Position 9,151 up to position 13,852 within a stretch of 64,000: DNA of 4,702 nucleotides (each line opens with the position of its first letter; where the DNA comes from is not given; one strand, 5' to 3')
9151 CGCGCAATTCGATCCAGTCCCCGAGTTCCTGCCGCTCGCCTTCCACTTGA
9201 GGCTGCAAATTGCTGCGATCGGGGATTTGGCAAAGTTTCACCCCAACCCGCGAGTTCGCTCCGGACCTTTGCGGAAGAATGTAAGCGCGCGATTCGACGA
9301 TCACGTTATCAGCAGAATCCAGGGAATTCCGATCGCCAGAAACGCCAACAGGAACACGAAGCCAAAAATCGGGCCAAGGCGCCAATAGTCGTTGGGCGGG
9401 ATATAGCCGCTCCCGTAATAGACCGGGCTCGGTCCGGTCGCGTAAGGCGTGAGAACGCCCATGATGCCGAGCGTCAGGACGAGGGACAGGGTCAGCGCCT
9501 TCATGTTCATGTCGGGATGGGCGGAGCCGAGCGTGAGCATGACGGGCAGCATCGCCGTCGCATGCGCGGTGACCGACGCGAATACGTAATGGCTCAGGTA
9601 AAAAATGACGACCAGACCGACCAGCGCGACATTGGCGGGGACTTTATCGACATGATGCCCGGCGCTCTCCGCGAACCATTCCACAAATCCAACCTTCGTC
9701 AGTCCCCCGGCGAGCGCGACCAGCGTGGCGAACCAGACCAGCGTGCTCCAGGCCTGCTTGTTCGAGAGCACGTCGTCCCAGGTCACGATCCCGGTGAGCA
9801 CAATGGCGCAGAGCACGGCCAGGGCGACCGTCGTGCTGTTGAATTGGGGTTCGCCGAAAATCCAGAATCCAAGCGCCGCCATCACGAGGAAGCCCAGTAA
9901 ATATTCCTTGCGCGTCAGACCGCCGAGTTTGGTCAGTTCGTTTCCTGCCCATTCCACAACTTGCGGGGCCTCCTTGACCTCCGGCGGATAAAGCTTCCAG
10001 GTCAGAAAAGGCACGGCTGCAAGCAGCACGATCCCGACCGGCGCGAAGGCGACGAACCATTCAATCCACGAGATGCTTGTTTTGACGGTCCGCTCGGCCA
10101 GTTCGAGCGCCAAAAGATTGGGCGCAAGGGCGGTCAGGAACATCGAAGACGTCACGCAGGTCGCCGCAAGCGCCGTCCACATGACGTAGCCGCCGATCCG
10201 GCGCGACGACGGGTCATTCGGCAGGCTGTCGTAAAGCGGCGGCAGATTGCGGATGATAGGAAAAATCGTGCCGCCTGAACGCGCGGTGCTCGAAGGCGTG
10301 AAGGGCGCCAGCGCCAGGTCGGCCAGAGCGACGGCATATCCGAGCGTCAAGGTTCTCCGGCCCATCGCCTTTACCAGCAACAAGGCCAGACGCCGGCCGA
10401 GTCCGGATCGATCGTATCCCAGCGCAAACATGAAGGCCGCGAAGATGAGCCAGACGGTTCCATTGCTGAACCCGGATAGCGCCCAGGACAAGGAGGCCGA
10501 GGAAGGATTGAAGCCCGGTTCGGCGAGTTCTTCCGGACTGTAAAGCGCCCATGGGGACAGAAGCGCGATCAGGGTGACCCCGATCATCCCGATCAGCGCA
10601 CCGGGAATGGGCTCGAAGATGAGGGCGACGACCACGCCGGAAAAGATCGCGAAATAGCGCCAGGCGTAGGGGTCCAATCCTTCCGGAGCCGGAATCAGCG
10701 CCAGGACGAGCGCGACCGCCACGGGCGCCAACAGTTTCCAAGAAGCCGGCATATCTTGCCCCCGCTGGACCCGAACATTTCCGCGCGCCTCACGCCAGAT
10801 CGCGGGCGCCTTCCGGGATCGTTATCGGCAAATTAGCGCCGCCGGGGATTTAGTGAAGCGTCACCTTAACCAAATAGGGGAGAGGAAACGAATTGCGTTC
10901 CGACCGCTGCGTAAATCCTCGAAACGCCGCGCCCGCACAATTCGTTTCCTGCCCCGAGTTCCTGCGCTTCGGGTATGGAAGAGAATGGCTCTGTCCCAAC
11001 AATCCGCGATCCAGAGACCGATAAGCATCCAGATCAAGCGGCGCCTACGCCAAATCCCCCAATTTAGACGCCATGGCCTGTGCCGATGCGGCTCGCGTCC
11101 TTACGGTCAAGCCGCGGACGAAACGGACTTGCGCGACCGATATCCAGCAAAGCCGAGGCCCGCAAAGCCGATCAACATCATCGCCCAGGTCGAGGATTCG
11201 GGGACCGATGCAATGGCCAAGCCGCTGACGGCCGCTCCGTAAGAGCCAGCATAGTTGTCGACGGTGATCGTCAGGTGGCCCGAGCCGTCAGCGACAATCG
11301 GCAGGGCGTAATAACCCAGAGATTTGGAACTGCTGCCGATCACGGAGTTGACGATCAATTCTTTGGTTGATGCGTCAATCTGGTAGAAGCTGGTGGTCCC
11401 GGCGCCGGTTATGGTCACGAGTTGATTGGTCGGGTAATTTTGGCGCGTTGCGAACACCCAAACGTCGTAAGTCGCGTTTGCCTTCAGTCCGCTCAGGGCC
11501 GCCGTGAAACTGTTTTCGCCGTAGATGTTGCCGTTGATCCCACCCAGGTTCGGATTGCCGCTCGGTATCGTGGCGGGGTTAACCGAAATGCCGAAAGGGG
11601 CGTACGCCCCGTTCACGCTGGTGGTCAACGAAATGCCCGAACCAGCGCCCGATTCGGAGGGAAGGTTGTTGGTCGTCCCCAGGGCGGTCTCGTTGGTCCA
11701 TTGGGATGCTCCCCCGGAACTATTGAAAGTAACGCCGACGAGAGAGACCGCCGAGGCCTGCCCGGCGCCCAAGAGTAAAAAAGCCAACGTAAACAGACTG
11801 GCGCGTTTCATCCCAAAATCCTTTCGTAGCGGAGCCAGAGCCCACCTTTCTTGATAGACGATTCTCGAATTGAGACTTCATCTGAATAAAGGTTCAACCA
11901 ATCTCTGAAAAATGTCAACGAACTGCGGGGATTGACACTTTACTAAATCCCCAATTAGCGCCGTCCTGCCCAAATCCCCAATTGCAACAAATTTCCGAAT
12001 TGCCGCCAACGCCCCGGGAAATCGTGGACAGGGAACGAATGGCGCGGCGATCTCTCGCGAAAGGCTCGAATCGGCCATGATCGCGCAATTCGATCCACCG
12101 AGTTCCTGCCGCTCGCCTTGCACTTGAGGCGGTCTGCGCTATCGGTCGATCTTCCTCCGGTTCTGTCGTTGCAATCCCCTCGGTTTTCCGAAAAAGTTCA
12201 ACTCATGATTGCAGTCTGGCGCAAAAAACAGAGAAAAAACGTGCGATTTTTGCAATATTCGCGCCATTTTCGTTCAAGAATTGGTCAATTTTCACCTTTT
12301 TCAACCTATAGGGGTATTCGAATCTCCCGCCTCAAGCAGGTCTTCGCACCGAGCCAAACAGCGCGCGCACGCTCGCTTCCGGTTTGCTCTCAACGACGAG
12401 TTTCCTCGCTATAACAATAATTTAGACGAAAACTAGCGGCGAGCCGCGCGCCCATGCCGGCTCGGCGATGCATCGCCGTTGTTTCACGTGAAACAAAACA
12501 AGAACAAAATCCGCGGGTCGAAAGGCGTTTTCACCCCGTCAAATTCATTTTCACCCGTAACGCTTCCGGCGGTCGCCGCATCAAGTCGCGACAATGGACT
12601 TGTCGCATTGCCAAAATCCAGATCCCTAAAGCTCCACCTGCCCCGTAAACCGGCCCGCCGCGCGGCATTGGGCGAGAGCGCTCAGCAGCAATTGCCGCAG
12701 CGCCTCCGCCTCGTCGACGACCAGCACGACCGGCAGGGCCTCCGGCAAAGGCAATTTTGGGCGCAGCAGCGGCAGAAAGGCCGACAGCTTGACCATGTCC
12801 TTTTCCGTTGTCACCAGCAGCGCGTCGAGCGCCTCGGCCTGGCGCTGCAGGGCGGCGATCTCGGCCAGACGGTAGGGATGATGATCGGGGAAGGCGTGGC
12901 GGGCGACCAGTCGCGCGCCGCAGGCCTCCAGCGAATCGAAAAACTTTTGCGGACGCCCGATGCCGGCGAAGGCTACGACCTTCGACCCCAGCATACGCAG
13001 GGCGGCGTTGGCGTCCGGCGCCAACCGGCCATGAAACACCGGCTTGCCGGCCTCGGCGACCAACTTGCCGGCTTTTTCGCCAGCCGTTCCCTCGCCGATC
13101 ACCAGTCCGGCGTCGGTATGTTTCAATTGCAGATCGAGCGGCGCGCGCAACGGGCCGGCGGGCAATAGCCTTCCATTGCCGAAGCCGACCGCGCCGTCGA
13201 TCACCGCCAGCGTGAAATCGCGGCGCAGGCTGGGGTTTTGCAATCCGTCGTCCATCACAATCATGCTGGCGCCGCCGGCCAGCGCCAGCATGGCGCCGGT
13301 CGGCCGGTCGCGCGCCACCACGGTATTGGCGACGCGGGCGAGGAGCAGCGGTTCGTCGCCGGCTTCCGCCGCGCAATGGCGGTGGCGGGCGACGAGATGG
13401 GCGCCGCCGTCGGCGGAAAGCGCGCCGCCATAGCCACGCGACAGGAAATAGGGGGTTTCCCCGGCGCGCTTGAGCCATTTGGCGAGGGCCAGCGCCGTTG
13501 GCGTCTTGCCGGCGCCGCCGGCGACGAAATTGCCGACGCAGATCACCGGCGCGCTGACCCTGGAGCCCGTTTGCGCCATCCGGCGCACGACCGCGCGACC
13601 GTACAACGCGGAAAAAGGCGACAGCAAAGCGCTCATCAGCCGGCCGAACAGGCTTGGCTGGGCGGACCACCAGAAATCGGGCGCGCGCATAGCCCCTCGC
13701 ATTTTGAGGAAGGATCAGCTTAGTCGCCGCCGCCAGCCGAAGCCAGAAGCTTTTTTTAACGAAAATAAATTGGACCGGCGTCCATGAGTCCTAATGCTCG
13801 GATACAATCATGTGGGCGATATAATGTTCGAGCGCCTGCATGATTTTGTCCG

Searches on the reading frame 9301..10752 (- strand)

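Call 57: search_protein_families(library=pfam, proteins=[window:9301-10752:-], max_evalue=0.00001)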
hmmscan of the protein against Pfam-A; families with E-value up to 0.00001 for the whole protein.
window:9301-10752:- (483 aa): 2 families
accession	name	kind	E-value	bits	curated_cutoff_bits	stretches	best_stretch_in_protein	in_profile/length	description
PF00939.25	Na_sulph_symp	-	3.6e-159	531.2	27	1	4-482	4-470/472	Sodium:sulfate symporter transmembrane region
PF03600.22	CitMHS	-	2.1e-20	73.5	31.9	1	42-387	2-298/336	Citrate transporter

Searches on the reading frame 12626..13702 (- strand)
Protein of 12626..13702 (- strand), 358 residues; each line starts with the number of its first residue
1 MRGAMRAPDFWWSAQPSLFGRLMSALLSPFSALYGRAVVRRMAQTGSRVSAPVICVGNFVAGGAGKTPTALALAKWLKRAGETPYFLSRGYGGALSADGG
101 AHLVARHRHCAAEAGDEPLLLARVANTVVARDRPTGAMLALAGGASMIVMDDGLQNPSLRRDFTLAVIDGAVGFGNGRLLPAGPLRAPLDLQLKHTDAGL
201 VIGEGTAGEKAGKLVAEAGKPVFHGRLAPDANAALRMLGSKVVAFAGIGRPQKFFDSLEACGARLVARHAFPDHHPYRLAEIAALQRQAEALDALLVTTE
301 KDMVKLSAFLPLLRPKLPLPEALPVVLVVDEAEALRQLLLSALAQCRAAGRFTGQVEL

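Call 57: search_protein_families(library=pfam, proteins=[window:12626-13702:-], max_evalue=0.00001)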
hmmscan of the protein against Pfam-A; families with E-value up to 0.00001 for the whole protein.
window:12626-13702:- (358 aa): 1 family
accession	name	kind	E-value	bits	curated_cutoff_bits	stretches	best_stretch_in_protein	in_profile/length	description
PF02606.20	LpxK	-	2.2e-90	303.5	27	1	24-342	2-326/328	Tetraacyldisaccharide-1-P 4'-kinase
